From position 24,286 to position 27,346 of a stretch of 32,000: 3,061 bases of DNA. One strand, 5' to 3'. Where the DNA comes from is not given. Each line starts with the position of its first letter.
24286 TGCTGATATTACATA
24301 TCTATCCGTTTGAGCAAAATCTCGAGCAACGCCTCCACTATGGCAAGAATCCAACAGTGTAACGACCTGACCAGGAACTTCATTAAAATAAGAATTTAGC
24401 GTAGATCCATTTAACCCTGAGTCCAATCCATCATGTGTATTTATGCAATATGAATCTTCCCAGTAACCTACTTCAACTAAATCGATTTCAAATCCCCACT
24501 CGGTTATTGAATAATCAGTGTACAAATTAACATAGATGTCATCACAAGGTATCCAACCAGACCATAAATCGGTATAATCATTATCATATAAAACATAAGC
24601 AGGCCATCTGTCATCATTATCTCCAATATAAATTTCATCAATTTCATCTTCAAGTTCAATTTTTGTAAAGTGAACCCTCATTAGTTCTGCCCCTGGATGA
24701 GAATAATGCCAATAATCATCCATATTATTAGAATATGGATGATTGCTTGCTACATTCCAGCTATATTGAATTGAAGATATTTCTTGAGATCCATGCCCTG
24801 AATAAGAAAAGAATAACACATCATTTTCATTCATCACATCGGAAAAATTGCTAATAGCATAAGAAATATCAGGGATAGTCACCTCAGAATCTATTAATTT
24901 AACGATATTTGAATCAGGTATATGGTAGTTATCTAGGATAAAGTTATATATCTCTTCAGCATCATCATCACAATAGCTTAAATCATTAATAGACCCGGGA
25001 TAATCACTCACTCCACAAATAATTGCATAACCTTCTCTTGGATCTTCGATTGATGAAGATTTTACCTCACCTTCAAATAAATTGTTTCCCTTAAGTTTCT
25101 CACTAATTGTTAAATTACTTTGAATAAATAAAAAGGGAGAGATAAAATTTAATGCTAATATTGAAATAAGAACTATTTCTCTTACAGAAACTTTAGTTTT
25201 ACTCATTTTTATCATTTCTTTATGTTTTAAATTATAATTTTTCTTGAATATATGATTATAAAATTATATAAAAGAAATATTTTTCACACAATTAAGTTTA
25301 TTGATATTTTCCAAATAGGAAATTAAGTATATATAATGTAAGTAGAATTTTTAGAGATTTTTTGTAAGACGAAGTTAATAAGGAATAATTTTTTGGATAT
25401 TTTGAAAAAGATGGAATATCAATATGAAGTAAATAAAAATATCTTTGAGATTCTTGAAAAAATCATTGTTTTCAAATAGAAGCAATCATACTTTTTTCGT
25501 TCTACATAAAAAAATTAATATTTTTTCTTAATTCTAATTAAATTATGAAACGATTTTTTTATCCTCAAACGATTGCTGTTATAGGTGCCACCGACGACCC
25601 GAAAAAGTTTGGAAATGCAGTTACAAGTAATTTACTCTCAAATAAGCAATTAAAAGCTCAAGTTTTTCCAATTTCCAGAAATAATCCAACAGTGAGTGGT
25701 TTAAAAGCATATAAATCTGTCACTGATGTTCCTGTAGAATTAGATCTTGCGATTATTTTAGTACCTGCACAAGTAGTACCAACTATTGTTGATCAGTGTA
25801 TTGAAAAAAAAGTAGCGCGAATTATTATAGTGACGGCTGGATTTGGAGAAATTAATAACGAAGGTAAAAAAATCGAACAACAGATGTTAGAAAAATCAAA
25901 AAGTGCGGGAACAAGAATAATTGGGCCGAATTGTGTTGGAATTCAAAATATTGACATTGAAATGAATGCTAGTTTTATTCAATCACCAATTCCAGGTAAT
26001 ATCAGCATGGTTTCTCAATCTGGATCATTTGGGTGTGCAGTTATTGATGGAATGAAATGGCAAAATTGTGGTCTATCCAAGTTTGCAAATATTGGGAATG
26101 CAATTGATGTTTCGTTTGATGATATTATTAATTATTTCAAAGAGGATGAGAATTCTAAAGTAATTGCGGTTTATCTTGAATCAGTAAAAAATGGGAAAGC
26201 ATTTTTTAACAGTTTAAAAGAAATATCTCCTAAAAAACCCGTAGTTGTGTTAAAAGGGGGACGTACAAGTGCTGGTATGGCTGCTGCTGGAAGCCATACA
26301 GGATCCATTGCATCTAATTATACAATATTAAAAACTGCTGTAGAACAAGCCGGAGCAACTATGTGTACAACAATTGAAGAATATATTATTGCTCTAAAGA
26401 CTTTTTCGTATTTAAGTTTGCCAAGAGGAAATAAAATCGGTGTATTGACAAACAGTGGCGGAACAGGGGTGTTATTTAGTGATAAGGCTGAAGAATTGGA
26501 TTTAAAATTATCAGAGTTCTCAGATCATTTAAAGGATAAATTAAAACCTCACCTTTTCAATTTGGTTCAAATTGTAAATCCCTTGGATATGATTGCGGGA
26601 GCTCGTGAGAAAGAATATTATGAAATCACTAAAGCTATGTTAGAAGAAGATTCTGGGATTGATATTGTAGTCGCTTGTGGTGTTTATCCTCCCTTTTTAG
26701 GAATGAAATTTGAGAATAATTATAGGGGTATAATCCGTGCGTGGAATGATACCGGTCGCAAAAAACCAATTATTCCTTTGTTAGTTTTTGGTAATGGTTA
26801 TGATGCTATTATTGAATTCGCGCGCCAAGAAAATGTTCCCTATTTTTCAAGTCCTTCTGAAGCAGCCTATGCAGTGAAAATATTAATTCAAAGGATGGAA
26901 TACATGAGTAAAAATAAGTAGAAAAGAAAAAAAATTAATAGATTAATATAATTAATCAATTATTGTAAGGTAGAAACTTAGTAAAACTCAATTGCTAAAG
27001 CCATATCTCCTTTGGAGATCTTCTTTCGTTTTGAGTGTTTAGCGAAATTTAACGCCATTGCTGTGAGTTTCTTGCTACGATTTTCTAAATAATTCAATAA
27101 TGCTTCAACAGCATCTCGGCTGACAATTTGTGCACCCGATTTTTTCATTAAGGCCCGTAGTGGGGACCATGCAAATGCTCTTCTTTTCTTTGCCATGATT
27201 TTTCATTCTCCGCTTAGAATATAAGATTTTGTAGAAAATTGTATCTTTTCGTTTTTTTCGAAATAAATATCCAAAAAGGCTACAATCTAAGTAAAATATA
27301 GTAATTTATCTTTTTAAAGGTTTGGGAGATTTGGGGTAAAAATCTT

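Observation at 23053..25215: Extracellular, membrane-tethered caspase-fold protease with Ca-binding repeats and a cytoplasmic zinc ribbon: possible transmembrane proteolytic signalling protein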

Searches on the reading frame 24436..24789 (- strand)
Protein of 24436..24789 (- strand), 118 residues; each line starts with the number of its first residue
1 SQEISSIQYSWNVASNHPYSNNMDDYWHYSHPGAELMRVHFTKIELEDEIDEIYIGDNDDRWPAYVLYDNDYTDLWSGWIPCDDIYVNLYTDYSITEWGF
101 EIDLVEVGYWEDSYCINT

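Call 32: search_solved_structures(query=A2, max_evalue=1, show_alignments=2)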
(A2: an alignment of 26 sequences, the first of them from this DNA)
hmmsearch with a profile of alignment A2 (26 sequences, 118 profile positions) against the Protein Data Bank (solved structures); distinct sequences matched with E-value up to 1: 33.
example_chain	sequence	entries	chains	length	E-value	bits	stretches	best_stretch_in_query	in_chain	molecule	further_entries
3kq4_B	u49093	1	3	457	6.4e-10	42.5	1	14-101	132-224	Cubilin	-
7wqw_A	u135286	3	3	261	3.4e-05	27.2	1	11-102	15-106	Enteropeptidase non-catalytic heavy chain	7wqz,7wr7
8h3s_A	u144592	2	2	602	5.7e-05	26.5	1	11-102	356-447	Enteropeptidase non-catalytic heavy chain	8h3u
8zi4_A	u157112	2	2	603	5.7e-05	26.5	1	11-102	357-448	Enteropeptidase non-catalytic heavy chain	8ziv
8ziz_A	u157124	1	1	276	8.7e-05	25.9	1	11-102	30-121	Enteropeptidase non-catalytic heavy chain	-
7wqx_A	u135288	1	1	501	0.0001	25.7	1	11-102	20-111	Enteropeptidase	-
8zj4_A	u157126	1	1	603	0.00013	25.4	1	11-102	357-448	Enteropeptidase non-catalytic heavy chain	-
6fzv_D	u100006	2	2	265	0.0008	22.8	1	18-102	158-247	Procollagen C-endopeptidase enhancer 1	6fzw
8ziw_A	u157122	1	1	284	0.00086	22.7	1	11-102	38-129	Enteropeptidase non-catalytic heavy chain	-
1nt0_A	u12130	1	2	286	0.00088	22.7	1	16-55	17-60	mannose-binding protein associated serine protease-2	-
8ziy_A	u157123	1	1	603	0.0012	22.2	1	11-102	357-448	Enteropeptidase non-catalytic heavy chain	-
9en2_A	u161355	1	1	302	0.0014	22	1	19-102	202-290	Procollagen C-endopeptidase enhancer 1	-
7bzt_E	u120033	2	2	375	0.0015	21.9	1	12-104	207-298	KRM1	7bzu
6snw_E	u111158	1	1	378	0.0015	21.9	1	12-104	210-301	Kremen protein 1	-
5cis_A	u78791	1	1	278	0.0017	21.8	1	16-55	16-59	Mannan-binding lectin serine peptidase 2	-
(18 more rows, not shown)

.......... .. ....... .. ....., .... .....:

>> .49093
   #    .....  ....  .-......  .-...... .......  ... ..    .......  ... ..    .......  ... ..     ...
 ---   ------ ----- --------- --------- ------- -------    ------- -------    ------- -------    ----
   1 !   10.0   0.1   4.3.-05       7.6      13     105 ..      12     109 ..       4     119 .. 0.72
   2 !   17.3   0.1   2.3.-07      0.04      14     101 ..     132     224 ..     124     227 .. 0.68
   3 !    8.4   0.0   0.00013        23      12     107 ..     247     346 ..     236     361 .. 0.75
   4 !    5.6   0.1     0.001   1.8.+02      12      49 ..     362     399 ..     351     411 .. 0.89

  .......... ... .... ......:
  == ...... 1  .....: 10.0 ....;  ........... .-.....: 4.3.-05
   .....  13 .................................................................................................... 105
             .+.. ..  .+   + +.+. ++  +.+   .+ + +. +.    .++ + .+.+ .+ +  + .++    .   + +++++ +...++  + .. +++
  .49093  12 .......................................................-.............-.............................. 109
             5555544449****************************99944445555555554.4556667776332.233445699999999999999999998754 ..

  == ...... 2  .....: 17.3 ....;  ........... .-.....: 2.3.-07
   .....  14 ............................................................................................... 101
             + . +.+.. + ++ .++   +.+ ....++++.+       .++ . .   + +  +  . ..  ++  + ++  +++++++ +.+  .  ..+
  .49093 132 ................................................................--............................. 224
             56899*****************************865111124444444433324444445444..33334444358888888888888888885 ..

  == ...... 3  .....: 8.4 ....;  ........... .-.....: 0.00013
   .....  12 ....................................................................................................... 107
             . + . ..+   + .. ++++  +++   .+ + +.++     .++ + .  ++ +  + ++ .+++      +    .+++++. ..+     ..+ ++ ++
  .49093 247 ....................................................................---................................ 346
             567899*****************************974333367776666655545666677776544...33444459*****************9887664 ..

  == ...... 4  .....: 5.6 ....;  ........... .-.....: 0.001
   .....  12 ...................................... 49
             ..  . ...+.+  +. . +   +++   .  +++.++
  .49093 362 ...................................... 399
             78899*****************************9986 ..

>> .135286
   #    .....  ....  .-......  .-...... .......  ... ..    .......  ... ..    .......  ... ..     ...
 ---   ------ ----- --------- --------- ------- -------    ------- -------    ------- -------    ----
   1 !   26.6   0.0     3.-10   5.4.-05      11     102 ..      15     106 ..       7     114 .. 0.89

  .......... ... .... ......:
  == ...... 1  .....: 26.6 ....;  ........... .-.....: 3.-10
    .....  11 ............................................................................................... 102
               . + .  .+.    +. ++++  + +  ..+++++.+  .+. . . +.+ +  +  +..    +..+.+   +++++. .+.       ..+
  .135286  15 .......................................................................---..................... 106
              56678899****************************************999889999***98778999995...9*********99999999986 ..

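Call 33: search_protein_families(library=pfam, alignment_id=A2, max_evalue=1)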
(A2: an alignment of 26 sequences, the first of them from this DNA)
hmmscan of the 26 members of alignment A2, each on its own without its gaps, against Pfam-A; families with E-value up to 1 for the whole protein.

A. member 1, seq(118 aa): 0 families

B. families by the number of members that match (of 26 scanned): 3 families
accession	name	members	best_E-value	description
PF00431.26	CUB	21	6.3e-09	CUB domain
PF23062.1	CUB_M02D8_5_3rd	2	1.1e-06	M02D8_5-like, third CUB domain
PF09940.16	DUF2172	1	0.067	Domain of unknown function (DUF2172)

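Call 69: search_protein_representatives(alignment_id=A2)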
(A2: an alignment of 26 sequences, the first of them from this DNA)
Query: 26 sequences, 118 profile positions. Proteins with E-value up to 0.001 (for the whole library): 5108; up to 1e-10: 1956; up to 1e-30: 343. The best 150 are listed.
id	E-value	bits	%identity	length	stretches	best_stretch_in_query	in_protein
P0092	4.5e-152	514.0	-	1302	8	12-112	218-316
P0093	2.3e-131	447.2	-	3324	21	14-116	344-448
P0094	4.0e-119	407.7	-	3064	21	14-108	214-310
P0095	7.0e-110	377.9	-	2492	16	15-101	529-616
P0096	1.1e-105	364.3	-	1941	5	13-108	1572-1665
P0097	1.6e-102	354.1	-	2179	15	18-101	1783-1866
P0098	2.0e-102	353.8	-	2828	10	8-116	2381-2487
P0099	8.5e-99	342.1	-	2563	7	14-108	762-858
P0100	8.8e-97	335.6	-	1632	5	11-107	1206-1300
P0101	1.8e-93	324.9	-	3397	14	14-108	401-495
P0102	2.5e-93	324.5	-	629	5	13-113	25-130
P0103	6.0e-92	320.0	-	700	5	14-112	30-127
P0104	7.9e-86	300.3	-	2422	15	15-104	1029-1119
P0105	1.4e-85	299.4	-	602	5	5-107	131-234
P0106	6.8e-84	294.0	-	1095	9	8-111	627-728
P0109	2.1e-77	273.1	-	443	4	11-108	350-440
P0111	2.1e-75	266.7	-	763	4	7-113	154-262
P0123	7.6e-65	232.6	-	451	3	11-107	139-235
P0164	2.7e-51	188.9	-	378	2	13-111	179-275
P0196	1.8e-45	170.1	-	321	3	13-112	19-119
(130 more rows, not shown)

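Call 71: search_protein_families(library=pfam, proteins=[P0092, P0102, P0103, P0109, P0196], max_evalue=0.001)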
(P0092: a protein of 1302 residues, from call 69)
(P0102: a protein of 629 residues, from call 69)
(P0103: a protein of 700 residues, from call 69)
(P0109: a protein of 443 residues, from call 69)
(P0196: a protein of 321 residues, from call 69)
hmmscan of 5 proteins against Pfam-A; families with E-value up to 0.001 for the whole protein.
P0092 (1302 aa): 1 family
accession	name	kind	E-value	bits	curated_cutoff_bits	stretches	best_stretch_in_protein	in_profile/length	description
PF00431.26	CUB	-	1.9e-22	80.1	21.4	1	892-978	16-108/110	CUB domain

P0102 (629 aa): 6 families
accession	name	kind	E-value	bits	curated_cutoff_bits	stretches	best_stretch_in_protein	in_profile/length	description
PF00431.26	CUB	-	9.7e-26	90.7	21.4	1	20-119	10-108/110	CUB domain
PF22093.1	Cwp8_D2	-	2e-08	34.9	27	0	216-229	63-76/79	Cell wall binding protein Cwp8 domain 2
PF24383.1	DUF7539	-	1.5e-07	32.1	27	0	150-196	15-61/128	Family of unknown function (DUF7539)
PF10878.14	DUF2672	-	6.2e-07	29.7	27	0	198-216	26-44/53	Protein of unknown function (DUF2672)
PF11750.13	DUF3307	-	2.6e-06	27.9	23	0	97-122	71-96/127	Protein of unknown function (DUF3307)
PF13800.11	Sigma_reg_N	-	3.1e-06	27.8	26.3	0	3-46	15-61/91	Sigma factor regulator N-terminal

P0103 (700 aa): 4 families
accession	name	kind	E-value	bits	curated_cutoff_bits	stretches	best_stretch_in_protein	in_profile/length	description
PF18911.6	PKD_4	-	6.9e-21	74.5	27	1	546-622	4-83/85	PKD domain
PF00801.26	PKD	-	4.8e-18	65.4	23.5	1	549-621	3-79/80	PKD domain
PF00431.26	CUB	-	8.4e-15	55.5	21.4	0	449-533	19-108/110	CUB domain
PF22708.2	S1CSD-TOTE-1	-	0.00018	21.4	27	0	503-525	35-57/65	S1/CSD-like domain 1 of the TOTE conflict systems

P0109 (443 aa): 1 family
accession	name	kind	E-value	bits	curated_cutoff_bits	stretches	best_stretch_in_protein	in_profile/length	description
PF00431.26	CUB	-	5.2e-13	49.7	21.4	1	344-434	7-108/110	CUB domain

P0196 (321 aa): 0 families

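Call 72: list_cluster_members(proteins=[P0092, P0102, P0103, P0109, P0196, P0093, P0105, P0111, P0123, P0164])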
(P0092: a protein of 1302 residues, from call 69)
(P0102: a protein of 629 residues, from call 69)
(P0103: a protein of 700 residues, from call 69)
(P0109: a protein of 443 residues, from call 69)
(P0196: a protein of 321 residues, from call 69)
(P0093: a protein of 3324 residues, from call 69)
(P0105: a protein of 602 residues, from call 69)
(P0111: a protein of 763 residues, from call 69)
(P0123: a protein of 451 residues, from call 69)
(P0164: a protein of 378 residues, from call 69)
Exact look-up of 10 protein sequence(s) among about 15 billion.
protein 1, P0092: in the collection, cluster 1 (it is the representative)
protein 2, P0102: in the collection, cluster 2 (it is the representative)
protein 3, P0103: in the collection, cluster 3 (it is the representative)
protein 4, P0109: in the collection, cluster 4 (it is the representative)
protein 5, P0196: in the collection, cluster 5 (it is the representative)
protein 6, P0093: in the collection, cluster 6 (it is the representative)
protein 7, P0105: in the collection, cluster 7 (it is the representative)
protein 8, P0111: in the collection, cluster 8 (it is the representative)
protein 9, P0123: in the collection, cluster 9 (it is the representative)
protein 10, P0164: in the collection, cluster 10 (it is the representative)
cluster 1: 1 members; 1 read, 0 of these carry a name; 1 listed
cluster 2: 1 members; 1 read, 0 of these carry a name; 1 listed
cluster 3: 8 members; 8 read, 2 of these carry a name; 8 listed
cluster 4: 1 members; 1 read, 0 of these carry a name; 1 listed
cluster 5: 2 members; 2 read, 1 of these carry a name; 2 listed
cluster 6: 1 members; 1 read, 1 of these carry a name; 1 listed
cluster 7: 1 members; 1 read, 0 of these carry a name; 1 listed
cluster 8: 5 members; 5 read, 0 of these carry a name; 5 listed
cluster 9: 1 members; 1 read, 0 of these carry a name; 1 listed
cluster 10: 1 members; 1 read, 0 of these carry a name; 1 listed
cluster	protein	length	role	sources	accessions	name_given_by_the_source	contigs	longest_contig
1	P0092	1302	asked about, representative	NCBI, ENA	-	-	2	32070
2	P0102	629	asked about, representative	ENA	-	-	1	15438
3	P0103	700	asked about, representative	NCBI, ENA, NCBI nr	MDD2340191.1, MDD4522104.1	MAG: PKD domain-containing protein [Methanosarcina sp.] | PKD domain-containing protein [Methanosarcina sp.]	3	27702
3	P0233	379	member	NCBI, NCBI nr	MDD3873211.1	MAG: PKD domain-containing protein, partial [Methanosarcina sp.] | PKD domain-containing protein [Methanosarcina sp.]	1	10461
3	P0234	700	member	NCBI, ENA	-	-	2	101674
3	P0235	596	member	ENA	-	-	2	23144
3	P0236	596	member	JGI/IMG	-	-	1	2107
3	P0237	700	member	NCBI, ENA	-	-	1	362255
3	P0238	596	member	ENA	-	-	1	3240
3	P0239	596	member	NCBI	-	-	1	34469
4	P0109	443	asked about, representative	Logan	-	-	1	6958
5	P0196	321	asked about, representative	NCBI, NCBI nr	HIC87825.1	MAG TPA: hypothetical protein EYP04_00230, partial [Anaerolineae bacterium] | hypothetical protein [Anaerolineae bacterium]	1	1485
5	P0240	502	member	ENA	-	-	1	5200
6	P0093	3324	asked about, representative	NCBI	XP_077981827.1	cubilin-like [Glandiceps talaboti]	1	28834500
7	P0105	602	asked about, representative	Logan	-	-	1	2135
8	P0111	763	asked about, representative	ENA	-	-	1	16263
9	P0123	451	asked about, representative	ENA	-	-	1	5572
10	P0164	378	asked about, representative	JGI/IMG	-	-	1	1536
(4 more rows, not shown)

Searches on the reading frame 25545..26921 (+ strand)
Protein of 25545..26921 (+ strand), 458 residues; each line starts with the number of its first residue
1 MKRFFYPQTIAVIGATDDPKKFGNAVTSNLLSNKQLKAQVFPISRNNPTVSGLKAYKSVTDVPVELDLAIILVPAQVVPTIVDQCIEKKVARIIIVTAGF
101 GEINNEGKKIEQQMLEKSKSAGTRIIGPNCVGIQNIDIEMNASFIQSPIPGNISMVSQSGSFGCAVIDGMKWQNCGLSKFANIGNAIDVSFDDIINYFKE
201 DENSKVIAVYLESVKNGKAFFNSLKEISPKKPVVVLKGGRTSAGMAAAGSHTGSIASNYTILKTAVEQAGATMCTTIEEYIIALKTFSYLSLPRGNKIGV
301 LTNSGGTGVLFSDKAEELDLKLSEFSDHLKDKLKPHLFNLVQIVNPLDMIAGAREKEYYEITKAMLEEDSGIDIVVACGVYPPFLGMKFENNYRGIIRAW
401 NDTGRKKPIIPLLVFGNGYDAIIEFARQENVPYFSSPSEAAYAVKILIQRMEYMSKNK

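Call 15: search_protein_families(library=pfam, proteins=[window:25545-26921:+], max_evalue=0.001)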
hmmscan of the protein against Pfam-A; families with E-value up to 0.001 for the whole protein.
window:25545-26921:+ (458 aa): 4 families
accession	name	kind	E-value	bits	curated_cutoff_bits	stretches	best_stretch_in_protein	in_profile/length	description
PF13607.11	Succ_CoA_lig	-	1.5e-46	158.1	27.4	1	150-287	1-138/138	Succinyl-CoA ligase like flavodoxin domain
PF13380.12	CoA_binding_2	-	1.1e-23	84.4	22.8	1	9-134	2-114/116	CoA binding domain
PF02629.25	CoA_binding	-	2.5e-12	47.8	22.3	1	7-99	3-97/97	CoA binding domain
PF19045.5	Ligase_CoA_2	-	0.00023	21.7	23.7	1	300-444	3-147/162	Ligase-CoA domain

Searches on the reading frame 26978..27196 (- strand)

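Call 15: search_protein_families(library=pfam, proteins=[window:26978-27196:-], max_evalue=0.001)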
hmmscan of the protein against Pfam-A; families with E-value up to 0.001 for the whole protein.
window:26978-27196:- (72 aa): 5 families
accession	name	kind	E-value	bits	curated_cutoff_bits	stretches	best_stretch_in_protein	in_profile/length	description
PF00808.29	CBFD_NFYB_HMF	-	5e-07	30.3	21.4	1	14-69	9-65/65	Histone-like transcription factor (CBF/NF-Y) and archaeal histone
PF00125.30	Histone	-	6.1e-07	30.2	26.4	1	14-69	63-119/122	Core histone H2A/H2B/H3/H4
PF02969.23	TAF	-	0.00012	22.6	21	1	24-69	20-65/66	TATA box binding protein associated factor (TAF)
PF15630.12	CENP-S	-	0.00068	20.4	28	1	23-68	24-69/76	CENP-S protein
PF02291.21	TFIID-31kDa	-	0.00079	19.9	29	1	13-70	11-68/122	Transcription initiation factor IID, 31kD subunit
